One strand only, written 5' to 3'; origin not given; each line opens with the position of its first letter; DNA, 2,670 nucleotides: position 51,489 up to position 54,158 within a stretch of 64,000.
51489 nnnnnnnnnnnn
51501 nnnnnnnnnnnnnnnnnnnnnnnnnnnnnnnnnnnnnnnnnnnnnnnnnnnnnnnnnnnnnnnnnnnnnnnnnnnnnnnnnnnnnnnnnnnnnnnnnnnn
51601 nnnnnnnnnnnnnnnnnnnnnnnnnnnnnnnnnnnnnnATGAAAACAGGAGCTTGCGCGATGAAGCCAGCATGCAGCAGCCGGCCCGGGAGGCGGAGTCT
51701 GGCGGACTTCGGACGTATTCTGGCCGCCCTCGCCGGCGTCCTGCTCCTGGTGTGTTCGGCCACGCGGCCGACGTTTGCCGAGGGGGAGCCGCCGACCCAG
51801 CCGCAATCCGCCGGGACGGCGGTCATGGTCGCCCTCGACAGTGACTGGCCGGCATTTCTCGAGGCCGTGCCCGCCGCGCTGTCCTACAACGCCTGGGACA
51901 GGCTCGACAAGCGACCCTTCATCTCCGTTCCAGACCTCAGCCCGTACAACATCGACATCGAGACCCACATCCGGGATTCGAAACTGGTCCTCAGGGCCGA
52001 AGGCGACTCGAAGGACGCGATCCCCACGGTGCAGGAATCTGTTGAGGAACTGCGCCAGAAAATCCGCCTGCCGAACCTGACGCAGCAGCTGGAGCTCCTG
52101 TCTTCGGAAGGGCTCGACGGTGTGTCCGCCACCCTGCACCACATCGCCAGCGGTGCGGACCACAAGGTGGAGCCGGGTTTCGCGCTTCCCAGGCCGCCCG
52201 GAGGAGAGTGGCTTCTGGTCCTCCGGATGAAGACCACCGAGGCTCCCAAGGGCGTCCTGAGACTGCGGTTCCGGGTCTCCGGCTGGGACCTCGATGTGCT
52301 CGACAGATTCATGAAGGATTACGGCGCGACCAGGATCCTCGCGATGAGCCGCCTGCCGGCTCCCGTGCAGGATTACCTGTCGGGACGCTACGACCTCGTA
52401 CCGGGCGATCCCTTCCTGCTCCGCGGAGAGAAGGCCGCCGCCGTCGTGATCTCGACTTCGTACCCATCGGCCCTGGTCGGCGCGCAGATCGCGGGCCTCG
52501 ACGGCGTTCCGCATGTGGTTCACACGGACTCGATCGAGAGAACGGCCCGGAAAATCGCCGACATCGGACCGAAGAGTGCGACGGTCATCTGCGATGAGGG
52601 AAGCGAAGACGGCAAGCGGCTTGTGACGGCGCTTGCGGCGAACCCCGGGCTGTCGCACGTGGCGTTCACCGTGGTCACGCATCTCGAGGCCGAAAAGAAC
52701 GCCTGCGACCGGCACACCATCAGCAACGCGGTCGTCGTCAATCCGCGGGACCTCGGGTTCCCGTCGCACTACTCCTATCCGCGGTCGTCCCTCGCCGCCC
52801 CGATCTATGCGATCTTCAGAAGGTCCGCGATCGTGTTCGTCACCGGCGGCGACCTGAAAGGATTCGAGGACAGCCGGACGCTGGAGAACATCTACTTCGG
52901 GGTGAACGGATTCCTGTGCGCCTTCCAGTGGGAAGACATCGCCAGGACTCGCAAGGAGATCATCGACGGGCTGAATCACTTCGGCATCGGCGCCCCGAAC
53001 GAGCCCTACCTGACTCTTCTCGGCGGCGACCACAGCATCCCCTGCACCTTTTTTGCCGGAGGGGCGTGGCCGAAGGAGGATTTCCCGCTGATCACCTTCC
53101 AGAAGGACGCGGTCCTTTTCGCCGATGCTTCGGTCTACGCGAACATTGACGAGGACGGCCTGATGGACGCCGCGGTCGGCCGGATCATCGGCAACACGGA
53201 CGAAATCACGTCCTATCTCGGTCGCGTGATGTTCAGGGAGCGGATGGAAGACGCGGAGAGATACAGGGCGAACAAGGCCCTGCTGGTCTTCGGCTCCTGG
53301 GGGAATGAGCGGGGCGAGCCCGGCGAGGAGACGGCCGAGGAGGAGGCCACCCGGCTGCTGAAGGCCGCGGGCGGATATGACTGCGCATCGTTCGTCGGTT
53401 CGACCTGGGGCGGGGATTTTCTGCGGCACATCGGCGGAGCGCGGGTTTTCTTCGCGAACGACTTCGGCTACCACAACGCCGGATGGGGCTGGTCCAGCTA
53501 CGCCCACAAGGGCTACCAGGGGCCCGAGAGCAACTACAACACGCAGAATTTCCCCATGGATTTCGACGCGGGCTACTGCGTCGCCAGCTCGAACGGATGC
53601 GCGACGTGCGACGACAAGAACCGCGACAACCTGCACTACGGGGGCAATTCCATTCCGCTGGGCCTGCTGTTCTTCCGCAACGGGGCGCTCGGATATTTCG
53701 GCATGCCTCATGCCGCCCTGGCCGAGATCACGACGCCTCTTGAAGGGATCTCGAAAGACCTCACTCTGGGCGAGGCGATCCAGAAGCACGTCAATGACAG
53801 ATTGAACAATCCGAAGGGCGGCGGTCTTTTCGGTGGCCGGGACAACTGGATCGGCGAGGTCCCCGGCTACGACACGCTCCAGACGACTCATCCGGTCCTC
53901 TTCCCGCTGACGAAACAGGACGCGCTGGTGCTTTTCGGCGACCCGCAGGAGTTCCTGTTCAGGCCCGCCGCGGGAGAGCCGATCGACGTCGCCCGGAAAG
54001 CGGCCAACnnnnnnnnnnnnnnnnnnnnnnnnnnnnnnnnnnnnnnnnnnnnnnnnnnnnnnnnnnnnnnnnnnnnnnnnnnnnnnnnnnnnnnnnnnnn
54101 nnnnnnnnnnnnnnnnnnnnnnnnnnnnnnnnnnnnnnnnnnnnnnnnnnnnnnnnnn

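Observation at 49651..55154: Exported peptidase-C25-like pair, the second fused to an intact LanC-like cyclase domain, with no dehydratase or precursor in sight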

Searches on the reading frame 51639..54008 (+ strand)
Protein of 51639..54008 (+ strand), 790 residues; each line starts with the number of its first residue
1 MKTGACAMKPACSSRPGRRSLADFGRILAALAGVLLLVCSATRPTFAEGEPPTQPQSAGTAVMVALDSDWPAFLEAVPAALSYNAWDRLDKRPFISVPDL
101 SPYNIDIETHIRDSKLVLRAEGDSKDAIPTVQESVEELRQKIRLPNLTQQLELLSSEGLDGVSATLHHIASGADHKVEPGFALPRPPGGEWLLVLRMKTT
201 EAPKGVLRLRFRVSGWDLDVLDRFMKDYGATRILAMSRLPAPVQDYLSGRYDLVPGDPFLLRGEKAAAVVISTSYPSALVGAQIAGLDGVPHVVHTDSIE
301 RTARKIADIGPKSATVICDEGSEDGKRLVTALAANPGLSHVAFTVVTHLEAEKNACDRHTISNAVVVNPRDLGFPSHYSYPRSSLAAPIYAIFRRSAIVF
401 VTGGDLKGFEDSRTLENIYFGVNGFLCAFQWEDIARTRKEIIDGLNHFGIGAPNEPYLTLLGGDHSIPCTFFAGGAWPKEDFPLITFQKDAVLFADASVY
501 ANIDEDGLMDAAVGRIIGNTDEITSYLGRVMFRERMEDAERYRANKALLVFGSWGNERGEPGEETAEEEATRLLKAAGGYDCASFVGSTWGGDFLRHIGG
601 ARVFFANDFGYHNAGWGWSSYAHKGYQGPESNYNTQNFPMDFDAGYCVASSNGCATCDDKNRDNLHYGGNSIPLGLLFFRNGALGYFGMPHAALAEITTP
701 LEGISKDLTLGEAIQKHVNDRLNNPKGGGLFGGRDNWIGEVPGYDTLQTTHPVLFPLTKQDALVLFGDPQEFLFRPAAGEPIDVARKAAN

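Call 20: search_solved_structures(query=window:51639-54008:+, max_evalue=10, show_alignments=2)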
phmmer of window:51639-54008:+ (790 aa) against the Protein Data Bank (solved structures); distinct sequences matched with E-value up to 10: 0.

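Call 24: search_protein_representatives(protein=window:51639-54008:+)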
Query: 790 residues. Proteins with E-value up to 0.001 (for the whole library): 9; up to 1e-10: 6; up to 1e-30: 6. The best 9 are listed.
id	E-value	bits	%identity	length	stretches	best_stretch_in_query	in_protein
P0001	0.0e+00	1822.2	100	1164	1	8-790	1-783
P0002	1.4e-256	870.1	54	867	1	60-772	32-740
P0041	7.2e-90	318.6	70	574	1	596-788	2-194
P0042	2.7e-60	220.8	45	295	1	55-317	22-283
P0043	1.0e-37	146.1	57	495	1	55-192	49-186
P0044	4.4e-31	124.2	62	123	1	689-789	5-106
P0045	3.2e-04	35.4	32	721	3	215-312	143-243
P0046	5.1e-04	34.7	32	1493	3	278-335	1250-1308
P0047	6.7e-04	34.3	24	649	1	264-537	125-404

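Call 65: find_related_loci(query=A8, collection=genome_contigs, flank=10000)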
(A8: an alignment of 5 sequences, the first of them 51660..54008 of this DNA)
Query A8 (783 aa) in genome_contigs; peptide patterns used: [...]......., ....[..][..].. (x = any residue, [..] = any of these).
136 stretches matched a pattern; 1 encode a relative of the query (tblastn E <= 1e-3); 1 distinct loci.
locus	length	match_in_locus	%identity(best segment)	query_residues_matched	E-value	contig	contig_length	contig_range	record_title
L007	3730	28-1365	62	334-781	0e+0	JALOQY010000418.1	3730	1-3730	MAG: Planctomycetota bacterium isolate Prado167 scaffold_76448, whole genome shotgun sequence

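Call 67: search_protein_families(library=pfam, proteins=[P0045, P0046, P0047], max_evalue=0.1)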
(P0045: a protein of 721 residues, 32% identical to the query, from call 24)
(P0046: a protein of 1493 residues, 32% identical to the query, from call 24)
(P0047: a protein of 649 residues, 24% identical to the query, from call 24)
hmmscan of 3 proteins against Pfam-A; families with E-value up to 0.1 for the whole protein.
P0045 (721 aa): 1 family
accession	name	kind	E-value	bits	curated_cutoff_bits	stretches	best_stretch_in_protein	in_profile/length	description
PF01364.23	Peptidase_C25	-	6.2e-06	26.1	23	1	460-594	228-373/374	Peptidase family C25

P0046 (1493 aa): 5 families
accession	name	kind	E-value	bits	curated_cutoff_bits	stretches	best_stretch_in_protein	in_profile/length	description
PF04314.18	PCuAC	-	1.7e-07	31.5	29.4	0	634-678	64-107/109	Copper chaperone PCu(A)C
PF16760.10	CBM53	-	0.0028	18.4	27.6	0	810-834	11-33/57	Starch/carbohydrate-binding module (family 53)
PF06973.17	DUF1297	-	0.0033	17.5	23.8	0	732-789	119-175/188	Domain of unknown function (DUF1297)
PF23411.1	Beta-prop_Vps41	-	0.07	12.9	33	0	751-779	71-99/332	Vps42 beta-propeller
PF19079.5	CFSR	-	0.088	13.5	27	0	990-1003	20-33/49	Collagen-flanked surface repeat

P0047 (649 aa): 1 family
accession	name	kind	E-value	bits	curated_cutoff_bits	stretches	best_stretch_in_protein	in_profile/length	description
PF01364.23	Peptidase_C25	-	5.3e-26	92.2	23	1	323-640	66-373/374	Peptidase family C25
